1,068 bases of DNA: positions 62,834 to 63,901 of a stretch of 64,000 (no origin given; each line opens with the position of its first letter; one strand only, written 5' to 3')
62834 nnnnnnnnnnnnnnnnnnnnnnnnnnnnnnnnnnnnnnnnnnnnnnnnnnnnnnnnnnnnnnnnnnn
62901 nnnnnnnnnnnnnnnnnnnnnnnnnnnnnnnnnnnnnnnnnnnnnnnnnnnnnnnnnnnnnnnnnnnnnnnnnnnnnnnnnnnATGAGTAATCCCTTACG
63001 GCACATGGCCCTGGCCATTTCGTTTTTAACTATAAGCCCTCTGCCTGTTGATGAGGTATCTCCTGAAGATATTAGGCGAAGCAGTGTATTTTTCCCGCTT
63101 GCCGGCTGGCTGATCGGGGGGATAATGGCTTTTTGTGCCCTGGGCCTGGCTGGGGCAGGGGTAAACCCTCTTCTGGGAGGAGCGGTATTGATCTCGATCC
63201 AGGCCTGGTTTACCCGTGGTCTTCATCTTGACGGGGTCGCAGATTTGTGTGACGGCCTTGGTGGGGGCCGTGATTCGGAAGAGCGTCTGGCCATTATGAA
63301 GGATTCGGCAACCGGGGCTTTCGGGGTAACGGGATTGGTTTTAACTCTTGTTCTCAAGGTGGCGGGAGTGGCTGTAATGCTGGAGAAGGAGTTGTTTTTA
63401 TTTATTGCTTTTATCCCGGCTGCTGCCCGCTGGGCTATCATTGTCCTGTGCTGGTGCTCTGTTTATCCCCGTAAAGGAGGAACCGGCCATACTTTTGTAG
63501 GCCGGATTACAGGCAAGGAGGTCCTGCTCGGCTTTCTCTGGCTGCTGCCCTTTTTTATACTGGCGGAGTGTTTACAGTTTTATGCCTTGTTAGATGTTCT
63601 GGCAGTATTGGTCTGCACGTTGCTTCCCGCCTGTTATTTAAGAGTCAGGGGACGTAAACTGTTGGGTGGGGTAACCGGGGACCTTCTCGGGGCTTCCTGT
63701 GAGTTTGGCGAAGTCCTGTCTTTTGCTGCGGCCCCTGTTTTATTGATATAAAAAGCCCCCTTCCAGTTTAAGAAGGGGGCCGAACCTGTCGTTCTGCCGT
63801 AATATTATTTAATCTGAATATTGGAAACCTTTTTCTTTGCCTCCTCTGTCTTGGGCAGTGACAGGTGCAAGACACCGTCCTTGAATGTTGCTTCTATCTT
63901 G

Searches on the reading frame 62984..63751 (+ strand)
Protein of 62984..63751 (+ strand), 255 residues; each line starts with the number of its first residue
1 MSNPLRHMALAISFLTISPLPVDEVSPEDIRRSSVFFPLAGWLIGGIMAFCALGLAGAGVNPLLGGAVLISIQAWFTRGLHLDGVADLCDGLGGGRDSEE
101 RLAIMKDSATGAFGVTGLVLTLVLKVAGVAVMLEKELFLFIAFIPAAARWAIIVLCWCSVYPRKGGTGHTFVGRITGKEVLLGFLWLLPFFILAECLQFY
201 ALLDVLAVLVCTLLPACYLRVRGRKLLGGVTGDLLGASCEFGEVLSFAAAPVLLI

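Call 84: find_encoding_contigs(protein=window:62984-63751:+, flank=10000, max_places=1)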
Protein window:62984-63751:+ (255 aa): 1 contig read that carries it; 1 place shown.
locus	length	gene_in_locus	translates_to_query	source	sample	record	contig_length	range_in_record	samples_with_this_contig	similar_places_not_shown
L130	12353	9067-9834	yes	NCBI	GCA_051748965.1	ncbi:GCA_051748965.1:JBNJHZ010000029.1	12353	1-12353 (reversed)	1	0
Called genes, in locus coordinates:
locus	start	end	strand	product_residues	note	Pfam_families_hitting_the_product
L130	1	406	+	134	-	PF11987:IF-2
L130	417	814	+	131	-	PF03144:GTP_EFTU_D2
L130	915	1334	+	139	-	PF02033:RBFA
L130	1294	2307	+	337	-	PF01368:DHH, PF02272:DHHA1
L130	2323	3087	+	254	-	PF01509:TruB_N, PF16198:TruB_C_2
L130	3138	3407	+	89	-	PF00312:Ribosomal_S15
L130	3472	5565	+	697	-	PF01138:RNase_PH, PF03725:RNase_PH_C, PF03726:PNPase, PF01138:RNase_PH, PF00013:KH_1 (weak), PF00575:S1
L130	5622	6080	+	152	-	PF00692:dUTPase, PF22769:DCD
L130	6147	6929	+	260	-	PF00753:Lactamase_B, PF23023:Anti-Pycsar_Apyc1 (weak), PF12706:Lactamase_B_2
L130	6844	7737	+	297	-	PF01261:AP_endonuc_2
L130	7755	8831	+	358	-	PF02277:DBI_PRT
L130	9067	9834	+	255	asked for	PF02654:CobS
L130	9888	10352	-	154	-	PF00011:HSP20, PF27746:Small_heat_shock_put (faint), PF17886:ArsA_HSP20 (weak)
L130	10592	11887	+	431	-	PF01808:AICARFT_IMPCHas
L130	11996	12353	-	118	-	PF05036:SPOR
